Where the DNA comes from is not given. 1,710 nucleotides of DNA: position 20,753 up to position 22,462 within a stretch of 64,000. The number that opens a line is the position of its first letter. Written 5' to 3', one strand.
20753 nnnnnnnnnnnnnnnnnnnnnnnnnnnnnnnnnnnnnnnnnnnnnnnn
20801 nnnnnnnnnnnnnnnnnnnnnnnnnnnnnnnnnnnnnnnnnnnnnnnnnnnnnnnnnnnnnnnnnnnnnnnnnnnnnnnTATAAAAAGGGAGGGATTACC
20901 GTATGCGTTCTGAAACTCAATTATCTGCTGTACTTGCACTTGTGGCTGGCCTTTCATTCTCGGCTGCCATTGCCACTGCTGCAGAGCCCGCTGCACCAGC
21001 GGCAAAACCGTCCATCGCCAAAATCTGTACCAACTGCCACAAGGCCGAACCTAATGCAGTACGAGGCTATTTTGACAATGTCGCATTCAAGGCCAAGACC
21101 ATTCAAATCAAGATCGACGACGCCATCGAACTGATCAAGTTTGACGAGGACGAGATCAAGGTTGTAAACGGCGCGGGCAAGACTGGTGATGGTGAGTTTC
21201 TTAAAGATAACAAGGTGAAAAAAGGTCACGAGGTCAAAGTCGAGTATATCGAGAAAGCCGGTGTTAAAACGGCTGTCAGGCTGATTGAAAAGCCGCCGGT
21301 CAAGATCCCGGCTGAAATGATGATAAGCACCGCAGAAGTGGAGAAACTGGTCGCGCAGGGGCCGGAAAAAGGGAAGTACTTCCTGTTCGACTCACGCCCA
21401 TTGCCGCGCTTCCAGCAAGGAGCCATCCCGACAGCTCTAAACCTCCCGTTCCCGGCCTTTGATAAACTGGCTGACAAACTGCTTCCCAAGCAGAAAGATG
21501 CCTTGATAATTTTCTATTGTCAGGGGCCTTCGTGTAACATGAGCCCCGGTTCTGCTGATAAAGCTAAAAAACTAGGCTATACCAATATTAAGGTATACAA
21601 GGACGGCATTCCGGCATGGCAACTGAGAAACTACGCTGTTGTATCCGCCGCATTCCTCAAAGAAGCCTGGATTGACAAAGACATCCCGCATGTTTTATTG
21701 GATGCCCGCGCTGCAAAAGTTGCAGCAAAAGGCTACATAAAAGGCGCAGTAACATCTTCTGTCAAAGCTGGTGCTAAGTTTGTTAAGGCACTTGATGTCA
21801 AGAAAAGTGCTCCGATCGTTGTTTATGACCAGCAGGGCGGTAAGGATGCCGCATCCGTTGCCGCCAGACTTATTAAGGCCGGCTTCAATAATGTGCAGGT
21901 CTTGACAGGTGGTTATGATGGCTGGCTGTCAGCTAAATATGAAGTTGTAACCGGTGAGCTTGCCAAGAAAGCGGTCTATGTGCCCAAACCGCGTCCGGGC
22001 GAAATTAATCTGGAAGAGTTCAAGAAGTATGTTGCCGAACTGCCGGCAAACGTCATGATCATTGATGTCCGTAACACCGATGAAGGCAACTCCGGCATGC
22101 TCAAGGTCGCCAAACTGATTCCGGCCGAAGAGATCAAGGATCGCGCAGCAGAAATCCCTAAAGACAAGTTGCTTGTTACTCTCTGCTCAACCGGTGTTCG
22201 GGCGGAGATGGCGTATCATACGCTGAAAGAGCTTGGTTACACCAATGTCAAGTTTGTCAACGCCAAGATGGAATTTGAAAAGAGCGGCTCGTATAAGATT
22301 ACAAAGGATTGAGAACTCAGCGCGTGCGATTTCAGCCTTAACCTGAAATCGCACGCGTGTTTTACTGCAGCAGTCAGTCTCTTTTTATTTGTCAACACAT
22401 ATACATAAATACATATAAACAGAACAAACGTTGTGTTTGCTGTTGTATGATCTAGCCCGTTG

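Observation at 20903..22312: c-type heme covalently combined with three rhodanese domains in one periplasmic protein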

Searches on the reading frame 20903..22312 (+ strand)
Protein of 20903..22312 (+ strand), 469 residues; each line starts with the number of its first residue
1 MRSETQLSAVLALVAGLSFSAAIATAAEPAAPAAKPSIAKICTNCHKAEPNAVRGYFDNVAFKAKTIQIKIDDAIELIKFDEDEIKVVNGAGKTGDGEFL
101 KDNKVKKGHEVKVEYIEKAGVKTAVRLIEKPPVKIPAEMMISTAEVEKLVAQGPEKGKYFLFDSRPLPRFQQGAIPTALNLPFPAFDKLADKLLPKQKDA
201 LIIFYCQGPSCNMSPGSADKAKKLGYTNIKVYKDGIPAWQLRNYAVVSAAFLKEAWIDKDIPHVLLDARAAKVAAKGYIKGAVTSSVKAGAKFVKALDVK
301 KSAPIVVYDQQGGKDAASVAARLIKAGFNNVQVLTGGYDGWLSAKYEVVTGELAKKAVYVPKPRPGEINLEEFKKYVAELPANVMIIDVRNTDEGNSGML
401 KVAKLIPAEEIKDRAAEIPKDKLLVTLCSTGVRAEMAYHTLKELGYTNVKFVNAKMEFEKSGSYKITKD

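Call 3: search_protein_families(library=pfam, proteins=[window:20903-22312:+], max_evalue=0.01)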
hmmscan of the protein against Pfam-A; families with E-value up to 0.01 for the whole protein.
window:20903-22312:+ (469 aa): 1 family
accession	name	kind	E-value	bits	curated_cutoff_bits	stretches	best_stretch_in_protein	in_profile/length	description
PF00581.25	Rhodanese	-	6.1e-41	139.4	22.2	3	150-240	5-100/102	Rhodanese-like domain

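Call 4: search_protein_families(library=ncbifam, proteins=[window:20903-22312:+], max_evalue=0.01)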
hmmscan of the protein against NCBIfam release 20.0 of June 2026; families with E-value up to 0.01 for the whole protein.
window:20903-22312:+ (469 aa): 17 families
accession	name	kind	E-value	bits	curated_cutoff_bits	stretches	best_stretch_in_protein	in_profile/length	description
NF006444.0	PRK08762.1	equivalog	3.2e-26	91.9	449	3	379-462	25-110/387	molybdopterin-synthase adenylyltransferase MoeB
NF041203.1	rhodanese_LYCAU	equivalog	1.8e-22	79.3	115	3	264-348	38-123/126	rhodanese-related (seleno)protein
NF045521.1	rhoda_near_glyco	subfamily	7.5e-22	77.7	145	3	379-450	27-99/144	rhodanese homology domain-containing protein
NF045694.1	seleno_TsoB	exception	8.9e-15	53.8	805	1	140-248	45-158/572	rhodanese/DsbD fusion-like selenoprotein TsoB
NF005902.0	PRK07878.1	equivalog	9.6e-13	47.8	647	1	367-452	288-374/392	adenylyltransferase/sulfurtransferase MoeZ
TIGR03865.1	PQQ_CXXCW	subfamily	1.7e-12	47.5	128.05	1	196-248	113-164/167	PQQ-dependent catabolism-associated CXXCW motif protein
TIGR04271.1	ThiI_C_thiazole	equivalog_domain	4.8e-11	42.6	70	1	375-450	18-97/101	thiazole biosynthesis protein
NF001133.1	PRK00142.1-1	equivalog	2.1e-10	40.6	170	1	345-450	87-194/229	oxygen-dependent tRNA uridine(34) hydroxylase TrhO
NF007627.0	PRK10287.1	equivalog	2.7e-09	37.2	102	1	384-451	21-90/104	thiosulfate sulfurtransferase PspE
NF001195.0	PRK00162.1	equivalog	3.5e-09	36.9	102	1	263-348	21-103/108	thiosulfate sulfurtransferase GlpE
NF005646.0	PRK07411.1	equivalog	3.4e-08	33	633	1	366-448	282-369/390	molybdopterin-synthase adenylyltransferase MoeB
TIGR02981.1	phageshock_pspE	exception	9.3e-08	32.3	126.3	1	383-451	18-88/101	thiosulfate sulfurtransferase PspE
NF003703.0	PRK05320.1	equivalog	1e-05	25.3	331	0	250-338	119-210/280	sulfurtransferase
NF008557.0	PRK11493.1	equivalog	1.4e-05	24.3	250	1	290-357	75-142/281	3-mercaptopyruvate sulfurtransferase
NF033833.0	rhodan_ChrE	equivalog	8.2e-05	22.5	120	1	267-346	24-102/108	rhodanese family chromate resistance protein ChrE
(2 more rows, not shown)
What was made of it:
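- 21329..21643 (+): Rhodanese module 1, with loop FYC206-QGPS-C211-NMSP (21512-21538); the C211 codon is 21533-21535. Pfam and NCBIfam hits (calls 3, 4).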

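Call 15: find_homologous_proteins(query=window:20903-22309:+, max_evalue=0.00001)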
Query window:20903-22309:+ (469 aa): 1108 proteins with E <= 0.00001 among 8000 candidates; the best 120 are listed.
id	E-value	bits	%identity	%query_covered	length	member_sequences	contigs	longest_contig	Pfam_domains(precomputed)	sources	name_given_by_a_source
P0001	0.0e+0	1026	100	100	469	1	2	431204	PF00581.26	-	-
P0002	1.2e-245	833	79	100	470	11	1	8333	PF00581.26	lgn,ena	-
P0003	2.3e-239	813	77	100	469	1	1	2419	PF00581.26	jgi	jgi:rhodanese-related sulfurtransferase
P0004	7.5e-239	811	76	100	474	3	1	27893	PF00581.26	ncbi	-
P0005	2.7e-238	809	76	100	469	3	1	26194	PF00581.26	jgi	-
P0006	3.7e-238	809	76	100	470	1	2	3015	PF00581.26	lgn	-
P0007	1.9e-237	806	78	92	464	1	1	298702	PF00581.26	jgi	jgi:rhodanese-related sulfurtransferase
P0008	8.1e-236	801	76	100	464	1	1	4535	PF00581.26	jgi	-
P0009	1.3e-235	800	77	97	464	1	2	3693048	PF00581.26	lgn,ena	-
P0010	1.5e-235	800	77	100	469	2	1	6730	PF00581.26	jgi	-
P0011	6.9e-235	798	74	100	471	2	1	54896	PF00581.26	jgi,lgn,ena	-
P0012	1.2e-234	797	75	98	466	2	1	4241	PF00581.26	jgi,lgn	-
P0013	2.0e-234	796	79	94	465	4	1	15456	PF00581.26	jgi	-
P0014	2.2e-234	796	74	100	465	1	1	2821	PF00581.26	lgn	-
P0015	3.6e-234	796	78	92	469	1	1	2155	PF00581.26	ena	-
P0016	5.7e-234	795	79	92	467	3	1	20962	PF00581.26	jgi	-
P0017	1.1e-233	794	75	100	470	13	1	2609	PF00581.26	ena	-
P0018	3.5e-233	792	75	100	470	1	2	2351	PF00581.26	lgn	-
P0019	4.7e-233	792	76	100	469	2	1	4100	PF00581.26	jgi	jgi:rhodanese-related sulfurtransferase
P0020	7.4e-233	791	75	100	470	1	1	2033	PF00581.26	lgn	-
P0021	1.0e-232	791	77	92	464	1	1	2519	PF00581.26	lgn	-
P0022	1.8e-231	787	75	98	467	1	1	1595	PF00581.26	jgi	jgi:rhodanese-related sulfurtransferase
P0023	2.3e-231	786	77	93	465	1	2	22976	PF00581.26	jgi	jgi:rhodanese-related sulfurtransferase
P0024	3.5e-231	786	73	100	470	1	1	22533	PF00581.26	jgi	jgi:rhodanese-related sulfurtransferase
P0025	3.5e-231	786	77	93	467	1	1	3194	PF00581.26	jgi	-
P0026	3.5e-231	786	75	99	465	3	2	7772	PF00581.26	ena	-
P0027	4.6e-231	785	75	99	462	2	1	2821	PF00581.26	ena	-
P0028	6.5e-231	785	78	93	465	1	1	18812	PF00581.26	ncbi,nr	ncbi:MAG: sulfurtransferase [Verrucomicrobia bacterium]|nr:sulfurtransferase [Deltaproteobacteria ba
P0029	7.8e-231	785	74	100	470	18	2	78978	PF00581.26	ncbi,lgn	-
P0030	2.8e-230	783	74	100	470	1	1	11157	PF00581.26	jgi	-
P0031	7.3e-230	781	77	95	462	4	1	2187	PF00581.26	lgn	-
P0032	8.3e-230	781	74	100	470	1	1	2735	PF00581.26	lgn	-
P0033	1.2e-229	781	78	93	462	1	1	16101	PF00581.26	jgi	jgi:rhodanese-related sulfurtransferase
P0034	1.3e-229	781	77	92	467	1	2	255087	PF00581.26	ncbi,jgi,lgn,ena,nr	ncbi:MAG TPA: sulfurtransferase [Desulfuromonadales bacterium]|nr:sulfurtransferase [Desulfuromonada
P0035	1.4e-229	780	78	94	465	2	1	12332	PF00581.26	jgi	-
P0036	1.8e-229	780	73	100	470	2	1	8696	PF00581.26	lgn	-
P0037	2.4e-229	780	78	93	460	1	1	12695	PF00581.26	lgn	-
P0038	2.8e-229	779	78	93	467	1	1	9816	PF00581.26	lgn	-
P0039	3.1e-229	779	71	100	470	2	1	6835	PF00581.26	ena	-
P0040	5.7e-229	778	74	98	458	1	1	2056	PF00581.26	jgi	-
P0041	7.5e-229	778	72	100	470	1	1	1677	PF00581.26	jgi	jgi:rhodanese-related sulfurtransferase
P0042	7.7e-229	778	77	93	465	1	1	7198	PF00581.26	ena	-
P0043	1.0e-228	778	77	92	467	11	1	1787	PF00581.26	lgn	-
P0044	2.2e-228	776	74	100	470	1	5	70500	PF00581.26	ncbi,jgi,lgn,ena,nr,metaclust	ncbi:MAG: hypothetical protein A2X82_10870 [Geobacteraceae bacterium GWC2_55_20]|nr:MAG: hypothetica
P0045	2.8e-228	776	77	93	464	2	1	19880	PF00581.26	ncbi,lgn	-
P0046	3.1e-228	776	73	100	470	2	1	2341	PF00581.26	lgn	-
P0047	5.2e-228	775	76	93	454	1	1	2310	PF00581.26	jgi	jgi:rhodanese-related sulfurtransferase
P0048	1.6e-226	770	76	93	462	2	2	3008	PF00581.26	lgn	-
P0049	1.7e-226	770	76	93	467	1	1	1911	PF00581.26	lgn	-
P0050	1.9e-226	770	75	99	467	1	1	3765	PF00581.26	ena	-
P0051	2.2e-226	770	76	92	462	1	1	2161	PF00581.26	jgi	jgi:rhodanese-related sulfurtransferase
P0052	4.4e-226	769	73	99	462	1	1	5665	PF00581.26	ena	-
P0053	7.4e-226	768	73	100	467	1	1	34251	PF00581.26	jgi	jgi:rhodanese-related sulfurtransferase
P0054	7.5e-226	768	73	100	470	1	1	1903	PF00581.26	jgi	jgi:rhodanese-related sulfurtransferase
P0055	1.3e-225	767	75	99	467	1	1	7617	PF00581.26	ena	-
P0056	2.1e-225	767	72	100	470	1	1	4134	PF00581.26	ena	-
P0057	2.6e-225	766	73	100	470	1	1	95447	PF00581.26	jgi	jgi:rhodanese-related sulfurtransferase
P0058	3.3e-225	766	72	100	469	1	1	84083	PF00581.26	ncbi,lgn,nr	ncbi:MAG: sulfurtransferase [Desulfuromonadales bacterium]|nr:sulfurtransferase [Desulfuromonadales 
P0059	3.7e-225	766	75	93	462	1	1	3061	PF00581.26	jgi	jgi:rhodanese-related sulfurtransferase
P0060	4.3e-225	766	76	92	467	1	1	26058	PF00581.26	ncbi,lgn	-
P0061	7.0e-225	765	73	97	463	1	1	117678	PF00581.26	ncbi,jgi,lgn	ncbi:MAG TPA: rhodanese-like domain-containing protein [Desulfuromonadaceae bacterium]|jgi:rhodanese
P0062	2.6e-224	763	74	100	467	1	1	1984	PF00581.26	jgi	-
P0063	5.5e-224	762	72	100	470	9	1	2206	PF00581.26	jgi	-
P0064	6.4e-224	762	74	99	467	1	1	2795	PF00581.26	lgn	-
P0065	7.8e-224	762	73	100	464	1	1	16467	PF00581.26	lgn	-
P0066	8.6e-224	761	72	100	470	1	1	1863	PF00581.26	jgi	jgi:rhodanese-related sulfurtransferase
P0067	8.6e-224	761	72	100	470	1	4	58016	PF00581.26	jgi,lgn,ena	jgi:rhodanese-related sulfurtransferase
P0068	1.1e-223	761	72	100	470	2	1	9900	PF00581.26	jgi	jgi:rhodanese-related sulfurtransferase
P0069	1.3e-223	761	71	100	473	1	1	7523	PF00581.26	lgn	-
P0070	3.3e-223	759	70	100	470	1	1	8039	PF00581.26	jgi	jgi:rhodanese-related sulfurtransferase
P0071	2.8e-222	756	75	95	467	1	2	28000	PF00581.26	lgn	-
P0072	1.5e-221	754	72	100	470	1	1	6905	PF00581.26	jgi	jgi:rhodanese-related sulfurtransferase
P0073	1.8e-221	754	73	98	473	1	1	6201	PF00581.26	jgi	jgi:rhodanese-related sulfurtransferase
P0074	6.6e-221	752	72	98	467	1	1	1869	PF00581.26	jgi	jgi:rhodanese-related sulfurtransferase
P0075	6.7e-221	752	71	100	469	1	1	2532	PF00581.26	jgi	jgi:rhodanese-related sulfurtransferase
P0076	8.1e-221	752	71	100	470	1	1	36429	PF00581.26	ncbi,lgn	-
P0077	1.2e-220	751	73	98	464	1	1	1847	PF00581.26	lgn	-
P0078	1.9e-220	750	74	93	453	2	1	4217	PF00581.26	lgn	-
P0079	2.3e-220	750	72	97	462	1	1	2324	PF00581.26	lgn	-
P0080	2.4e-220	750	72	100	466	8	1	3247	PF00581.26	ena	-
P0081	3.1e-220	750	71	100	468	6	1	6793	PF00581.26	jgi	-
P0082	4.8e-220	749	73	100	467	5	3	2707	PF00581.26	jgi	jgi:rhodanese-related sulfurtransferase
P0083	1.2e-219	748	74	94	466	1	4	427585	PF00581.26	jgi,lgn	jgi:rhodanese-related sulfurtransferase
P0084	1.5e-219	747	75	92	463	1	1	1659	PF00581.26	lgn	-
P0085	1.6e-219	747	74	94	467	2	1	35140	PF00581.26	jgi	jgi:rhodanese-related sulfurtransferase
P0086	1.8e-219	747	74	92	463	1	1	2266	PF00581.26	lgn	-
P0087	6.6e-219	745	71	100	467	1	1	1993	PF00581.26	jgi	jgi:rhodanese-related sulfurtransferase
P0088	7.7e-219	745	71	100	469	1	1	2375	PF00581.26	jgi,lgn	jgi:rhodanese-related sulfurtransferase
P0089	1.4e-218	744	73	92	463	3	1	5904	PF00581.26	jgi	-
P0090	2.0e-218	744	70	100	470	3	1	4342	PF00581.26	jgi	jgi:rhodanese-related sulfurtransferase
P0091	3.1e-218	743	73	92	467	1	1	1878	PF00581.26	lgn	-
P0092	3.6e-218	743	73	94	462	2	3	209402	PF00581.26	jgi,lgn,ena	-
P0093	4.9e-218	742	71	98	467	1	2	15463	PF00581.26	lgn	-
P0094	9.1e-218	742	72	98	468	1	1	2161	PF00581.26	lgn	-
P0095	1.0e-217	741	72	100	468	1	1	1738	PF00581.26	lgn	-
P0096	1.8e-217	741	73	93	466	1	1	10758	PF00581.26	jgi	-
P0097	2.6e-217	740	71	98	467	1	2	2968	PF00581.26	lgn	-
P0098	5.0e-217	739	74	92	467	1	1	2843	PF00581.26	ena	-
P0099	1.1e-216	738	71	99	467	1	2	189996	PF00581.26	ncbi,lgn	-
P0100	1.3e-216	738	73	94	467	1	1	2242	PF00581.26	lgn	-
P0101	1.7e-216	737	74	92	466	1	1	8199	PF00581.26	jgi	-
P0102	2.2e-216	737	71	99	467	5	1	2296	PF00581.26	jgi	-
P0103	2.9e-216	737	72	98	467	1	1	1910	PF00581.26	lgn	-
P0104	3.5e-216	736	70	98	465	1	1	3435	PF00581.26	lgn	-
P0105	3.6e-216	736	71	99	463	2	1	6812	PF00581.26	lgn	-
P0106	4.2e-216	736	74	94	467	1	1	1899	PF00581.26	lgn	-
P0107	5.3e-216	736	70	99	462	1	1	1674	PF00581.26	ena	-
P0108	5.4e-216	736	70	99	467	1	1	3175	PF00581.26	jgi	-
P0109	5.5e-216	736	72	92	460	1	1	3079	PF00581.26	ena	-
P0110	8.6e-216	735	71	92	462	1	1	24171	PF00581.26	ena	-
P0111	8.7e-216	735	72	93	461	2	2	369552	PF00581.26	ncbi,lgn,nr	ncbi:MAG: sulfurtransferase [Geobacteraceae bacterium]|nr:sulfurtransferase [Geobacteraceae bacteriu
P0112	1.1e-215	735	70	99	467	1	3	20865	PF00581.26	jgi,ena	-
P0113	1.8e-215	734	71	100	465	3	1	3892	PF00581.26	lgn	-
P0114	1.9e-215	734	72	92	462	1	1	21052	PF00581.26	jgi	jgi:rhodanese-related sulfurtransferase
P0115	4.1e-215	733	71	100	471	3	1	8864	PF00581.26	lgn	-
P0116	4.3e-215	733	71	98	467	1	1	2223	PF00581.26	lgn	-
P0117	6.7e-215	732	70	96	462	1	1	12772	PF00581.26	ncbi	-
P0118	7.3e-215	732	71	95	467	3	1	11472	PF00581.26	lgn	-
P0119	7.4e-215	732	71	98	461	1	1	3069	PF00581.26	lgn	-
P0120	1.2e-214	731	69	100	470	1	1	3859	PF00581.26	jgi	-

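Call 16: search_solved_structures(query=window:20903-22309:+, max_evalue=0.01, show_alignments=2)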
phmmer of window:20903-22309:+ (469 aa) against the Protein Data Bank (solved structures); distinct sequences matched with E-value up to 0.01: 26.
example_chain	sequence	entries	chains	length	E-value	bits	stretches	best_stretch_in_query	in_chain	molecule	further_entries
6mxv_A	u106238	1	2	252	1.3e-09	40.7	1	160-249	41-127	Rhodanese-like family protein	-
3nta_A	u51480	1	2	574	3.2e-09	39.4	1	379-448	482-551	FAD-dependent pyridine nucleotide-disulphide oxidoreductase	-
4ocg_A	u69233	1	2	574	3.2e-09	39.4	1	379-448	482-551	FAD-dependent pyridine nucleotide-disulphide oxidoreductase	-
3nt6_A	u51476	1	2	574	7.2e-08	34.9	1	379-448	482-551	FAD-dependent pyridine nucleotide-disulphide oxidoreductase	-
3ntd_A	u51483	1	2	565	8.2e-08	34.7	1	379-448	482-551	FAD-dependent pyridine nucleotide-disulphide oxidoreductase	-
1yt8_A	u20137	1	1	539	1.5e-07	33.9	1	298-446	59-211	thiosulfate sulfurtransferase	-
6pfz_D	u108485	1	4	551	2.5e-07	33.1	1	369-458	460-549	NADH oxidase (NoxA-3)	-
3nhv_A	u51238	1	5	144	5.9e-07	31.9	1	160-246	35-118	BH2092 protein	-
3o3w_A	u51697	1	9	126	1.2e-06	30.9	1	160-243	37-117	BH2092 protein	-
3icr_A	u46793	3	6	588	1.3e-06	30.8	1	385-452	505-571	Coenzyme A-Disulfide Reductase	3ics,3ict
5ve3_B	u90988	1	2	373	1.4e-05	27.4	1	382-450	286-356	BpPRF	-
8a56_A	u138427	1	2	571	3.3e-05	26.1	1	378-447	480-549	Coenzyme A-persulfide reductase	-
3iwh_A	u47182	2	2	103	7.8e-05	24.9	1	369-446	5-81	Rhodanese-like domain protein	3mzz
5ve4_A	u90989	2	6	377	0.00034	22.8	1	382-450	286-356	BpPRF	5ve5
3fnj_A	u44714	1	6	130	0.00058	22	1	263-348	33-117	protein lp_1913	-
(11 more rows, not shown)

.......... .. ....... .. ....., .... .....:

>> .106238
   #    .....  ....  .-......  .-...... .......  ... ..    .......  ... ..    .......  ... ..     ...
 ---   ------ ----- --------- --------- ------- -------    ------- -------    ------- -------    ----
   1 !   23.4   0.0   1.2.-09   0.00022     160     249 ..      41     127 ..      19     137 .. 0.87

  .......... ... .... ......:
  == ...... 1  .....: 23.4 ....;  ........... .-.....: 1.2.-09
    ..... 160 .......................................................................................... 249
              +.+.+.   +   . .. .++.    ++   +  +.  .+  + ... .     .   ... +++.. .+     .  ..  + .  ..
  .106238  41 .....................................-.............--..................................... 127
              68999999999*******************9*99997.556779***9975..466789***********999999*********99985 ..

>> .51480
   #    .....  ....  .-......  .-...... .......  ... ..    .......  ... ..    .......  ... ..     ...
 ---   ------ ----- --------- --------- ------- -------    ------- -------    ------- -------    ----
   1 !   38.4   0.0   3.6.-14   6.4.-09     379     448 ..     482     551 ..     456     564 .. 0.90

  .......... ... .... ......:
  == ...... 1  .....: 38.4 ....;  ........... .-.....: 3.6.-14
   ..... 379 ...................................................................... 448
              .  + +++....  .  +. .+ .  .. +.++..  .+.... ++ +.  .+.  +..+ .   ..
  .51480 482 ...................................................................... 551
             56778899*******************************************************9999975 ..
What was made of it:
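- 22010..22303 (+): Rhodanese module 3, with the canonical persulfide-forming loop C428-STGVRA (22184-22204). The best sequence matches in PDB are the rhodanese domains of persulfide and CoA-disulfide reductases (call 16).
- Closest known: NADH-dependent persulfide reductase. Same: These are the best sequence matches of module 3 (call 16).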

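Call 20: find_related_loci(query=A1, collection=genome_contigs, flank=10000)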
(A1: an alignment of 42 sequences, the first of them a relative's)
Query A1 (469 aa) in genome_contigs; peptide patterns used: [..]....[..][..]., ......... (x = any residue, [..] = any of these).
319 stretches matched a pattern; 91 encode a relative of the query (tblastn E <= 1e-3); the best 80 are kept; 80 distinct loci.
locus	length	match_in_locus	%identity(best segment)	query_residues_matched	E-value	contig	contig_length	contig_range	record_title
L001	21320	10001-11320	78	31-469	0e+0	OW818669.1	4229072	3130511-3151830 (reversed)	metagenome genome assembly, chromosome: 1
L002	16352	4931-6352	76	1-469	0e+0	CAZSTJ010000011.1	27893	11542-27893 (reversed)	MAG TPA_asm: uncultured Geobacter sp. isolate binchicken_co269_122 genome assembly, contig: NODE_1448_length_27893_cov_9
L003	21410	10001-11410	74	1-469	0e+0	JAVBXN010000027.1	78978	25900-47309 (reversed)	MAG: Pelobacter sp. isolate GS8 268, whole genome shotgun sequence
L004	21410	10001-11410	74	1-469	0e+0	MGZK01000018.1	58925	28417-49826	MAG: Geobacteraceae bacterium GWC2_55_20 gwc2_scaffold_1228, whole genome shotgun sequence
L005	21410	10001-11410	72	1-469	0e+0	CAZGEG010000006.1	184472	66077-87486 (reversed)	MAG TPA_asm: uncultured Geobacter sp. isolate SRP302447_co2_789 genome assembly, contig: NODE_252_length_184472_cov_258.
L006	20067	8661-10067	72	1-469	0e+0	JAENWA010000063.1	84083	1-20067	MAG: Desulfuromonadales bacterium isolate 3_4_m_bin4 c_000001752817, whole genome shotgun sequence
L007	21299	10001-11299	77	37-469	0e+0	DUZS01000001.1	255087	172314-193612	MAG TPA_asm: Desulfuromonadales bacterium isolate MAG_21600_9_004 Ga0194059_1000002, whole genome shotgun sequence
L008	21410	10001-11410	71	1-469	0e+0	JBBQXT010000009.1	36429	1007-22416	MAG: Geobacterales bacterium isolate Co_metawrap_2127 Cmw_2127_k141_3560845_length_36429_cov_10.0000, whole genome shotg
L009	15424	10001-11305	77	35-469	0e+0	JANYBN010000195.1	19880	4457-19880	MAG: Geobacter sp. isolate GL140_6_metabat_181 GL140_6_k141_743073, whole genome shotgun sequence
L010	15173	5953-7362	74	1-469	0e+0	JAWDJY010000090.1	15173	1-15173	MAG: Geobacteraceae bacterium isolate SKOL NODE_105_length_15173_cov_4.144823, whole genome shotgun sequence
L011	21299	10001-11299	76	37-469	0e+0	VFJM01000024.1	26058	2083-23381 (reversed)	MAG: Geobacter sp. isolate Bin_37_1 c_000001809769, whole genome shotgun sequence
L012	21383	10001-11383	71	7-468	0e+0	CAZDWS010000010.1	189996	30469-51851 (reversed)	MAG TPA_asm: uncultured Geobacteraceae bacterium isolate SRP302447_co3_257 genome assembly, contig: NODE_201_length_1899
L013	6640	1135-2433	75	37-469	0e+0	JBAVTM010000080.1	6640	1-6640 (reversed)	MAG: Desulfuromonadaceae bacterium isolate MFD03638_ilm_asm_bin4 k127_26853, whole genome shotgun sequence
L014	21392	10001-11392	68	2-469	0e+0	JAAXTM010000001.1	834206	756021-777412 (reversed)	MAG: Geobacteraceae bacterium isolate W4_Combined_metabat1_071 W4_Combined_metabat1_071_NODE_2, whole genome shotgun seq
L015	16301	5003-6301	72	35-469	0e+0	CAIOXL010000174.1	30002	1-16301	MAG: uncultured Geobacteraceae bacterium isolate MJ3_bin-256 genome assembly, contig: bin-256:174/204, whole genome shot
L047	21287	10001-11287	56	37-468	2e-154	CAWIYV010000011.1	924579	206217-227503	MAG: Nitrospirota bacterium isolate MFD05942.bin.1.431 genome assembly, contig: contig_39940, whole genome shotgun seque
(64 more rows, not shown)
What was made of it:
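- The family is common in Burkholderiales-type MAGs and in Rubrivivax (call 20).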
